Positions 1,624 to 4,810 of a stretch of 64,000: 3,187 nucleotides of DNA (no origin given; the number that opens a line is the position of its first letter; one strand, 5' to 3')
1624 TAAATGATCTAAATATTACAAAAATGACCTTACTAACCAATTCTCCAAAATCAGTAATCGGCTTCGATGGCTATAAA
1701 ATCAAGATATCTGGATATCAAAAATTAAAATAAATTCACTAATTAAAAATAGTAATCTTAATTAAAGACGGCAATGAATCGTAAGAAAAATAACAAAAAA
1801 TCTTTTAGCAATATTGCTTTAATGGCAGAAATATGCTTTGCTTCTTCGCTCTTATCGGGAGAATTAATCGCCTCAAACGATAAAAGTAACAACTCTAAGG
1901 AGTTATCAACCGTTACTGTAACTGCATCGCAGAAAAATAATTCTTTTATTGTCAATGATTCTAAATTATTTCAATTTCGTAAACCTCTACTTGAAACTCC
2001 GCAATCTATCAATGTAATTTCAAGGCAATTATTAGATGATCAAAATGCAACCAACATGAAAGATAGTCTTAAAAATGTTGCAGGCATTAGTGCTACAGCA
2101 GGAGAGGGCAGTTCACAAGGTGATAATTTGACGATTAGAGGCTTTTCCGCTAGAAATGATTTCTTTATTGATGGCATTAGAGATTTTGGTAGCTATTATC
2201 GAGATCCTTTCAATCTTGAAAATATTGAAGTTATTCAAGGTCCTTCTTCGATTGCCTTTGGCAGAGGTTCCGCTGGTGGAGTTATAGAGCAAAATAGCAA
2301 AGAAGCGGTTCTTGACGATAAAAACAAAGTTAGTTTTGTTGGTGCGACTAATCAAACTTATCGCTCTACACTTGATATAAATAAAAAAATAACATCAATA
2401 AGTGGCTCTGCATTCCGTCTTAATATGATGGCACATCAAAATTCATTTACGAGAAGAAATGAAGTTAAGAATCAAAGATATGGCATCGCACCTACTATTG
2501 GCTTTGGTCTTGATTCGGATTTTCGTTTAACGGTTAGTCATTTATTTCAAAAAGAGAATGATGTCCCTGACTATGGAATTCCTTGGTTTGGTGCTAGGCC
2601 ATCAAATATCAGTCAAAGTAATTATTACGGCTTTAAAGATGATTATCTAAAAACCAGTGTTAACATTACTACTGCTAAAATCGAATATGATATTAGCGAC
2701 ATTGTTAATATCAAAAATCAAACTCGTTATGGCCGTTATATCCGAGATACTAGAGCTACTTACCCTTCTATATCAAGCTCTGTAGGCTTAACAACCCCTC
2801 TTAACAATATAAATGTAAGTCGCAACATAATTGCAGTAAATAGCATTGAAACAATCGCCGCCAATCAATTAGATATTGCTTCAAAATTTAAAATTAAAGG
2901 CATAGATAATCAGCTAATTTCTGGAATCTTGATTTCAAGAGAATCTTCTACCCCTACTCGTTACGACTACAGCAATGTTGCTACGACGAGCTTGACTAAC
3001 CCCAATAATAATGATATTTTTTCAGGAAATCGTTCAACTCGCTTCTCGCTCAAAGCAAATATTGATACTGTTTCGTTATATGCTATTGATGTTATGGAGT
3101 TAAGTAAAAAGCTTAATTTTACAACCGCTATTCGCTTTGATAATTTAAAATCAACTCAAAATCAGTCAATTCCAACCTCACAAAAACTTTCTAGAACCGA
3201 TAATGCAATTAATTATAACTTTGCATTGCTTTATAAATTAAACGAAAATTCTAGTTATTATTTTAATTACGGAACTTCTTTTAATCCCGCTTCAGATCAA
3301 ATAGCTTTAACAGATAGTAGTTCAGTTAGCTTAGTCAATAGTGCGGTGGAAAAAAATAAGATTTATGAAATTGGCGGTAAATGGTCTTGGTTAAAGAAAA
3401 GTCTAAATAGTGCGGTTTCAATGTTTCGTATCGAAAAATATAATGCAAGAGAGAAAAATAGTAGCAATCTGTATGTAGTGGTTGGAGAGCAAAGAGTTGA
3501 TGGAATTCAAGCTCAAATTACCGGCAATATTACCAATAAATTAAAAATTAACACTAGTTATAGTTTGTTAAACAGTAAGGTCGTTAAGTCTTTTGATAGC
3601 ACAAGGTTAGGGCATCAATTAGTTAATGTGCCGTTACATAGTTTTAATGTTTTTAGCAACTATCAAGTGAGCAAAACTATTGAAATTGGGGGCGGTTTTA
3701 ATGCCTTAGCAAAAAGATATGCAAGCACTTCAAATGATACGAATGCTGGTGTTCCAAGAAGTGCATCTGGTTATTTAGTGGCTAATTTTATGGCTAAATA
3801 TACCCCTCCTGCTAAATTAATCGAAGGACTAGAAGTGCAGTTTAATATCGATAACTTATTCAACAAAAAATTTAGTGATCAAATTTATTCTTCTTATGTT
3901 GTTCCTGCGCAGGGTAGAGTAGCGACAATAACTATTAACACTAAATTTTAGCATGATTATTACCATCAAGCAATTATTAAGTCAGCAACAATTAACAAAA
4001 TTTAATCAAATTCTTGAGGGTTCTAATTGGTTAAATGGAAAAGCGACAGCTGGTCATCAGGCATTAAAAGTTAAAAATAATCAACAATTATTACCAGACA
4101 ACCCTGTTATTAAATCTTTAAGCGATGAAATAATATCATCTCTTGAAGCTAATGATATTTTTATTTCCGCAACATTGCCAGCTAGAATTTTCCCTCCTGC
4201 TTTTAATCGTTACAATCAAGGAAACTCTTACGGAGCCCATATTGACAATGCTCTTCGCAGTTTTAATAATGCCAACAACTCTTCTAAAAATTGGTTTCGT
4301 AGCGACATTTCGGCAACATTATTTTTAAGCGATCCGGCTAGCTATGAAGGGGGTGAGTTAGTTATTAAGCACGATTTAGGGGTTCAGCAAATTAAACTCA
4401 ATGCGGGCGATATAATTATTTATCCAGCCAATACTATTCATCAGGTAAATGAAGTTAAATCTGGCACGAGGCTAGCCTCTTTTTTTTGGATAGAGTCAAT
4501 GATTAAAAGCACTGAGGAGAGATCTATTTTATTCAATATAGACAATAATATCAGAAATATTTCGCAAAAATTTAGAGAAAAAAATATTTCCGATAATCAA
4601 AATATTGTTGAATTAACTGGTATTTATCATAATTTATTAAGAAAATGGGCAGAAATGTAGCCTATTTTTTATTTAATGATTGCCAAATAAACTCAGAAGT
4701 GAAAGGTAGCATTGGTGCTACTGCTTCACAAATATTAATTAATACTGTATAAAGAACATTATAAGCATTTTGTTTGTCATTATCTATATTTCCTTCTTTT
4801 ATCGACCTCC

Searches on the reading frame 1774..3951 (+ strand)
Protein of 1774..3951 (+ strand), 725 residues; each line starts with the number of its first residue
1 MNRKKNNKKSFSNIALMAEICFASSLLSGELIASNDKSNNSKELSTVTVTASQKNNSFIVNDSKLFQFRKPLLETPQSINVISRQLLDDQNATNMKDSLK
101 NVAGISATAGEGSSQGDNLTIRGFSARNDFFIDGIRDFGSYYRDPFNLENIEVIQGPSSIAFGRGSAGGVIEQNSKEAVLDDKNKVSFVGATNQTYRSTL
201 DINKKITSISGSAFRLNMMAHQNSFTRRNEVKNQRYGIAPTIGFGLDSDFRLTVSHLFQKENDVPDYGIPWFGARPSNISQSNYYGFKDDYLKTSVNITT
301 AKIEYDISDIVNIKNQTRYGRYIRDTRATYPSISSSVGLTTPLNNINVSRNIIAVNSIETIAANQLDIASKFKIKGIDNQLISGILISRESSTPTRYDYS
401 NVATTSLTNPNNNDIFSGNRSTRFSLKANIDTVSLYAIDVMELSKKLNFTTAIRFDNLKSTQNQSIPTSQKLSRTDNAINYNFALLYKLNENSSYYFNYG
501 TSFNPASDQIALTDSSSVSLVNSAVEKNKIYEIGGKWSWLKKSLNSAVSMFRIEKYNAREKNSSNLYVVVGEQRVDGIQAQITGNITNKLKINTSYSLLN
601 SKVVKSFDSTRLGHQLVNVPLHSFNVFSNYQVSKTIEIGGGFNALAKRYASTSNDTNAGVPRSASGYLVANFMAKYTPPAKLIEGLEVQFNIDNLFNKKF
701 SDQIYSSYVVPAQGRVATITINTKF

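Call 7: search_protein_families(library=ncbifam, proteins=[window:1774-3951:+], max_evalue=0.00001)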
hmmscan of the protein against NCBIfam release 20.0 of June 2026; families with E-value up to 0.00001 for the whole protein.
window:1774-3951:+ (725 aa): 17 families
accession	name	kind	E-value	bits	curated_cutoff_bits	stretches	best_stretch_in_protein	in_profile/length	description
NF007349.0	PRK09840.1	equivalog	5.2e-110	368.6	686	1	3-725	4-760/760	catecholate siderophore receptor Fiu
TIGR01783.1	TonB-siderophor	subfamily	1.1e-66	225.8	223.5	1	74-725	1-649/649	TonB-dependent siderophore receptor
NF047944.1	FoxamRcptFoxA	equivalog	5.7e-46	157.1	1300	1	24-701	15-672/697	ferrioxamine B receptor FoxA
NF007465.0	PRK10044.1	equivalog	3.5e-45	154.4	803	1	69-709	73-709/726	ferrichrome porin FhuA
NF010651.0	PRK14050.1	equivalog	2.6e-35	121.7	884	1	7-710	5-714/730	TonB-dependent siderophore receptor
TIGR01785.1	TonB-hemin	subfamily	5.8e-35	120.9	316.85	1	44-725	1-677/677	TonB-dependent heme/hemoglobin receptor family protein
NF010650.0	PRK14049.1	equivalog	1.6e-28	99.4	904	1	57-699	63-704/729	ferrioxamine B receptor precursor protein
TIGR01786.1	TonB-hemlactrns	subfamily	8.5e-26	90.5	323.75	2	354-725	321-719/719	TonB-dependent hemoglobin/transferrin/lactoferrin family receptor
NF049960.1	siderphRecptFauA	equivalog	1.1e-25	90.2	900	1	27-704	22-705/727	TonB-dependent alcaligin siderophore receptor FauA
NF007447.0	PRK10003.1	equivalog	2.5e-23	82.3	666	2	371-724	387-726/727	ferric-rhodotorulic acid/ferric-coprogen receptor FhuE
TIGR01779.1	TonB-B12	equivalog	1.3e-11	43.8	599.7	1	51-207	24-185/614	TonB-dependent vitamin B12 receptor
NF010010.0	PRK13483.1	equivalog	3.3e-11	41.9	927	1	53-186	31-173/660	ligand-gated channel protein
NF010038.0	PRK13513.1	equivalog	1.3e-10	40.5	942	1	47-211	26-199/659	ligand-gated channel protein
NF050067.1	TonBEntbctnRecCfrA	equivalog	2.5e-10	39.3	1200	0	55-178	26-160/698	TonB-dependent ferric enterobactin receptor CfrA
NF010012.0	PRK13486.1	equivalog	6.2e-09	34.8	924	1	67-178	34-160/696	TonB-dependent receptor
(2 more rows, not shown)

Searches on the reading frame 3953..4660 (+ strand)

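Call 7: search_protein_families(library=ncbifam, proteins=[window:3953-4660:+], max_evalue=0.00001)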
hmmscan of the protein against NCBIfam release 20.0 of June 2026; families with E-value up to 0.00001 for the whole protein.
window:3953-4660:+ (235 aa): 4 families
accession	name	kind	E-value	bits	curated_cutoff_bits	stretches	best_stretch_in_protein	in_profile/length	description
NF003975.0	PRK05467.1-4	equivalog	8.6e-89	296.8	180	1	1-235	1-226/226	Fe2+-dependent dioxygenase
NF003973.0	PRK05467.1-2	equivalog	2.4e-80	269.4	336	1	1-234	1-226/227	Fe2+-dependent dioxygenase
NF003974.0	PRK05467.1-3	equivalog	2.5e-75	252.8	143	1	1-234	1-221/221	Fe2+-dependent dioxygenase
NF003972.0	PRK05467.1-1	equivalog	1.5e-65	220.7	399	1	1-235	1-225/225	PKHD-type hydroxylase YbiX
